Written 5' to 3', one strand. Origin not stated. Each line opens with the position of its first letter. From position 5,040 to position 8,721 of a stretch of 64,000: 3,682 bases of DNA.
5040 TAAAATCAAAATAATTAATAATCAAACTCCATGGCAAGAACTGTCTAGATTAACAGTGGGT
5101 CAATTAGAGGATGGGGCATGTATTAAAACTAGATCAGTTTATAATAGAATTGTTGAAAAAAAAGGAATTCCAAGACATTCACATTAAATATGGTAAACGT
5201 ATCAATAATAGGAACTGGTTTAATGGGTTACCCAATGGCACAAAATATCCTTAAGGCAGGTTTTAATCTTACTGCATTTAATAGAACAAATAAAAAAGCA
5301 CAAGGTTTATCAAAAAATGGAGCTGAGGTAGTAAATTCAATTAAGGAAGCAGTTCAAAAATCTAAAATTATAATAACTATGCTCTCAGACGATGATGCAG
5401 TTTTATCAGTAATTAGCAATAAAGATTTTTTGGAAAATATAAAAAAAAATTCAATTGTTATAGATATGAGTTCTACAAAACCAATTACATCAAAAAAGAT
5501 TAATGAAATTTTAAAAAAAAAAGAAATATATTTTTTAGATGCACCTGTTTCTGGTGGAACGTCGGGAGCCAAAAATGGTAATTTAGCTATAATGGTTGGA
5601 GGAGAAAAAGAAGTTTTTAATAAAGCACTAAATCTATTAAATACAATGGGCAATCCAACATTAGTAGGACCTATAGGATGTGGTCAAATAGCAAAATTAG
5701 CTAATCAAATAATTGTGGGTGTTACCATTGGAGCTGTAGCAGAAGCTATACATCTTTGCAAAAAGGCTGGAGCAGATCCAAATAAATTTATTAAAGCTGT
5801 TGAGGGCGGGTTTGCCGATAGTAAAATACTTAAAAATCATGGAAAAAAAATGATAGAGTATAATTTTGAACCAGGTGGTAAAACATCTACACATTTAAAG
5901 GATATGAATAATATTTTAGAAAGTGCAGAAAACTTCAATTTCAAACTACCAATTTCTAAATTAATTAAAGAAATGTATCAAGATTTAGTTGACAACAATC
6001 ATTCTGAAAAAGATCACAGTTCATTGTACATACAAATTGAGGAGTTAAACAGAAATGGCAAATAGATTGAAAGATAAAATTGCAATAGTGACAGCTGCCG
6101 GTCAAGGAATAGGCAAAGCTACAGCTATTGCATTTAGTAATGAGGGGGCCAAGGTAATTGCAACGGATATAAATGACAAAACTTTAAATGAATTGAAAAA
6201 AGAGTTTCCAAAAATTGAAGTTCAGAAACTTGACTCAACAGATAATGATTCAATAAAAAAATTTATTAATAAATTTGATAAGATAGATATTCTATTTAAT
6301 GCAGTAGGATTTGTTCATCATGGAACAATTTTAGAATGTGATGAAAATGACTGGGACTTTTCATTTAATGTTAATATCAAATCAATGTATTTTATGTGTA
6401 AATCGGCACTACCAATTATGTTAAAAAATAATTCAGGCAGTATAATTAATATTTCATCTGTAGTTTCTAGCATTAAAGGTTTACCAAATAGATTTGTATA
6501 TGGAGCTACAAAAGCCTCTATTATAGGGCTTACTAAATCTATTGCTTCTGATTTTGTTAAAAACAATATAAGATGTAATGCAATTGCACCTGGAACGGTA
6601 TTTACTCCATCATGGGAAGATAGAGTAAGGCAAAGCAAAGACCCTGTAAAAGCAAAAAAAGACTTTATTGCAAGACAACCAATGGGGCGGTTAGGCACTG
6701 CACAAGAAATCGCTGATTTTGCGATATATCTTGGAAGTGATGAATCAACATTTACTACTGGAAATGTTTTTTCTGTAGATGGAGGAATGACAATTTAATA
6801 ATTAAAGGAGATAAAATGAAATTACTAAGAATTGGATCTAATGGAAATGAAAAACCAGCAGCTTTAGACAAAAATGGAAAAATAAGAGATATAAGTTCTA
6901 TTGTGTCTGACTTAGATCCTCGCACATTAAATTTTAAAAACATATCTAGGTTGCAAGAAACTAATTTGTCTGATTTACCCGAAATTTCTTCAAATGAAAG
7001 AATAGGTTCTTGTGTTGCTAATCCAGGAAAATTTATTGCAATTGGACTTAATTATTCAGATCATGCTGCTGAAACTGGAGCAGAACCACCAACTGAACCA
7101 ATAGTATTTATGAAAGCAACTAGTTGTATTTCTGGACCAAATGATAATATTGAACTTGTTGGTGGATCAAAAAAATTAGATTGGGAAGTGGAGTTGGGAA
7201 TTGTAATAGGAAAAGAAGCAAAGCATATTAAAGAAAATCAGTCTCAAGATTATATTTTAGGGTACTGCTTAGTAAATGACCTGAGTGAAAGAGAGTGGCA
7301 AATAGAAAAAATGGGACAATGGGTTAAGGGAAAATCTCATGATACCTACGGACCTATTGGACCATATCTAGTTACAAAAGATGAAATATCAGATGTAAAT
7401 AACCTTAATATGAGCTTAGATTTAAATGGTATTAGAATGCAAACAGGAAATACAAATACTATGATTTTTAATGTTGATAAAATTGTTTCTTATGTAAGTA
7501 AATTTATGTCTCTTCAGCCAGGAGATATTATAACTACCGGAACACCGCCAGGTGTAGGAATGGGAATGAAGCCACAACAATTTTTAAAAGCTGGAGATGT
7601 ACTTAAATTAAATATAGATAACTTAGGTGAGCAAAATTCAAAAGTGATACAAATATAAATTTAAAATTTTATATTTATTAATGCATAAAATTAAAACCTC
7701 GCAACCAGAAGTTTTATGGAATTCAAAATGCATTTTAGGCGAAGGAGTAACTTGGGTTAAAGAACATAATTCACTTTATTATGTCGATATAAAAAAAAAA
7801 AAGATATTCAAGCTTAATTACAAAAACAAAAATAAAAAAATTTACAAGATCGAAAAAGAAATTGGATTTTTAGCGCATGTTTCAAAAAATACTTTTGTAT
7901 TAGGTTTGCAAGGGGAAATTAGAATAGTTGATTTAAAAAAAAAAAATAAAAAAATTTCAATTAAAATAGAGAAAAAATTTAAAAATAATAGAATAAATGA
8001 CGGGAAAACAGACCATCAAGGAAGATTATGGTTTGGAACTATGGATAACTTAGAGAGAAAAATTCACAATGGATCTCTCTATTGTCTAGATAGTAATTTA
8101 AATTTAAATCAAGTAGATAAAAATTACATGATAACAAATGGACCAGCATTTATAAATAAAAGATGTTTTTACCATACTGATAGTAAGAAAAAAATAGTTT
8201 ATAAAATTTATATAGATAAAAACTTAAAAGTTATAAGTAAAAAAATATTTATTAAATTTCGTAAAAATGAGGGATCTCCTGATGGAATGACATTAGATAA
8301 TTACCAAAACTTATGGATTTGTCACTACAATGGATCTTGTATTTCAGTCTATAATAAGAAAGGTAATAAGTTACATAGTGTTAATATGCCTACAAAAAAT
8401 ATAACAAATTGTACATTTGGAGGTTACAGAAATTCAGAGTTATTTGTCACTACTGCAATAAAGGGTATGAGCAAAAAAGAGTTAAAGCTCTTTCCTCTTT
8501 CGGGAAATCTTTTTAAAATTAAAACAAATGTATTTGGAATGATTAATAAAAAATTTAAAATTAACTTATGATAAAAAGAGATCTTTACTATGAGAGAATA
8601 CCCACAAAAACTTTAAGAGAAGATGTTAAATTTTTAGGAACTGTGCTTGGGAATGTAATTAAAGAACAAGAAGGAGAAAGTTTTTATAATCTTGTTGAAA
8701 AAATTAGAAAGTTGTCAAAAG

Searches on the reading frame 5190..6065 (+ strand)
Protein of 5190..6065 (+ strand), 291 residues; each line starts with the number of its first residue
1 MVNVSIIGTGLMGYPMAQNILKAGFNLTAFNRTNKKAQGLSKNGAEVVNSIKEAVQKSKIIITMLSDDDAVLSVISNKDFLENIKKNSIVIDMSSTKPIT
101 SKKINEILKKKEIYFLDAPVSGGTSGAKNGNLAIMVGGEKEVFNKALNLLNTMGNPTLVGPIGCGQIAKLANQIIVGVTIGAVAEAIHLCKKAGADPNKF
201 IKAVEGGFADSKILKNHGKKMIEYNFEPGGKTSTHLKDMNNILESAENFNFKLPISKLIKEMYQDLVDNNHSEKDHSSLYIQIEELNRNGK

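Call 90: search_protein_families(library=pfam, proteins=[window:5190-6065:+], max_evalue=0.00001)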
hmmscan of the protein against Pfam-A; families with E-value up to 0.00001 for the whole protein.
window:5190-6065:+ (291 aa): 6 families
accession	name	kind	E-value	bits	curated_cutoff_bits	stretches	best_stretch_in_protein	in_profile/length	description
PF03446.21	NAD_binding_2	-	6e-50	169.8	21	1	4-155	2-154/161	NAD binding domain of 6-phosphogluconate dehydrogenase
PF14833.11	NAD_binding_11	-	3e-29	102.2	30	1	163-280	1-119/122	NAD-binding of NADP-dependent 3-hydroxyisobutyrate dehydrogenase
PF02826.25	2-Hacid_dh_C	-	7e-10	39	25.1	1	4-114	39-147/178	D-isomer specific 2-hydroxyacid dehydrogenase, NAD binding domain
PF01488.26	Shikimate_DH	-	1.5e-08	35.2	24.3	1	3-102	14-120/138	Shikimate / quinate 5-dehydrogenase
PF03807.23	F420_oxidored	-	9e-07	29.9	21.6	1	4-94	2-92/94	NADP oxidoreductase coenzyme F420-dependent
PF07991.19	KARI_N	-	5e-06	26.6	20.6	0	3-104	6-104/165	Acetohydroxy acid isomeroreductase, NADPH-binding domain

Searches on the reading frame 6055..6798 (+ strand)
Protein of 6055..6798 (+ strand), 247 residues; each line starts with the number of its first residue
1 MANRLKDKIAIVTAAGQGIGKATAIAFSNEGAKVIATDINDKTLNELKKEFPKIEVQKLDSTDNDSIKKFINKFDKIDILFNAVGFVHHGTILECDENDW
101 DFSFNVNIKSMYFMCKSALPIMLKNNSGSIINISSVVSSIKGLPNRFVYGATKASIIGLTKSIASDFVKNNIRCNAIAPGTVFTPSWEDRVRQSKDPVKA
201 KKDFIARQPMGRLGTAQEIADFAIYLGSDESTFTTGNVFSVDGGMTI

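Call 92: search_protein_families(library=pfam, proteins=[window:6055-6798:+], max_evalue=0.00001)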
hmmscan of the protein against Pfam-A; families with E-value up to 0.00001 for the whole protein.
window:6055-6798:+ (247 aa): 3 families
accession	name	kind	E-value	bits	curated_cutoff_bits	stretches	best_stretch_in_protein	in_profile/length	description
PF13561.12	adh_short_C2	-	2.3e-60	204.6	27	1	15-246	4-236/236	Enoyl-(Acyl carrier protein) reductase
PF00106.31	adh_short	-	4.2e-47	160.6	26.6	1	8-191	1-191/195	short chain dehydrogenase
PF23441.1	SDR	-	4.4e-09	36.6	27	1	62-245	75-255/258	SDR-like rossmann domain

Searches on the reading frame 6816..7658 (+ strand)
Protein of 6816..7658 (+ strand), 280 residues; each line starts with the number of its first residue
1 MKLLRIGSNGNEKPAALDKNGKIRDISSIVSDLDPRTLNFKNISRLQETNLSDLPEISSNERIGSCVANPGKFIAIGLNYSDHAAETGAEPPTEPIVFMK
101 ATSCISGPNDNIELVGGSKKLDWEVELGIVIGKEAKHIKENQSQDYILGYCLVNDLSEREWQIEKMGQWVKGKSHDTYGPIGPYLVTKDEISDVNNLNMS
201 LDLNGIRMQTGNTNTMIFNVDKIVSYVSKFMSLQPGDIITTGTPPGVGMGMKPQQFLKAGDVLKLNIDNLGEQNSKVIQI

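Call 92: search_protein_families(library=pfam, proteins=[window:6816-7658:+], max_evalue=0.00001)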
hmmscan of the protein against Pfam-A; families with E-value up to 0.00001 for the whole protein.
window:6816-7658:+ (280 aa): 1 family
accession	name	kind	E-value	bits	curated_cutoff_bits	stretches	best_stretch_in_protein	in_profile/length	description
PF01557.24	FAA_hydrolase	-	1.7e-68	231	23.9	1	72-277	1-213/214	Fumarylacetoacetate (FAA) hydrolase C-terminal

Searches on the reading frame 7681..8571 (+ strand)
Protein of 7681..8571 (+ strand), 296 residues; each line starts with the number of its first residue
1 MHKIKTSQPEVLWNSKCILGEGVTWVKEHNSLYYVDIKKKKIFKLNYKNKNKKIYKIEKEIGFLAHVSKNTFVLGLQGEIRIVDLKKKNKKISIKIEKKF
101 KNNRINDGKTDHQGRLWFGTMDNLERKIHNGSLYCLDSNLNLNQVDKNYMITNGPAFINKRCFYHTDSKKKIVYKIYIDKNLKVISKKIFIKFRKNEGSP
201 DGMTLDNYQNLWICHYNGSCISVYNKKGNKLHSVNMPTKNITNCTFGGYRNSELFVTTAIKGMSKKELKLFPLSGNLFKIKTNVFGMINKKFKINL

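Call 92: search_protein_families(library=pfam, proteins=[window:7681-8571:+], max_evalue=0.00001)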
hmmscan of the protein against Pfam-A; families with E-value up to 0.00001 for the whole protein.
window:7681-8571:+ (296 aa): 1 family
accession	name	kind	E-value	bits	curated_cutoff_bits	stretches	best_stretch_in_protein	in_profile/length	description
PF08450.18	SGL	-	2.2e-63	214.6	26.3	1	19-259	1-245/246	SMP-30/Gluconolactonase/LRE-like region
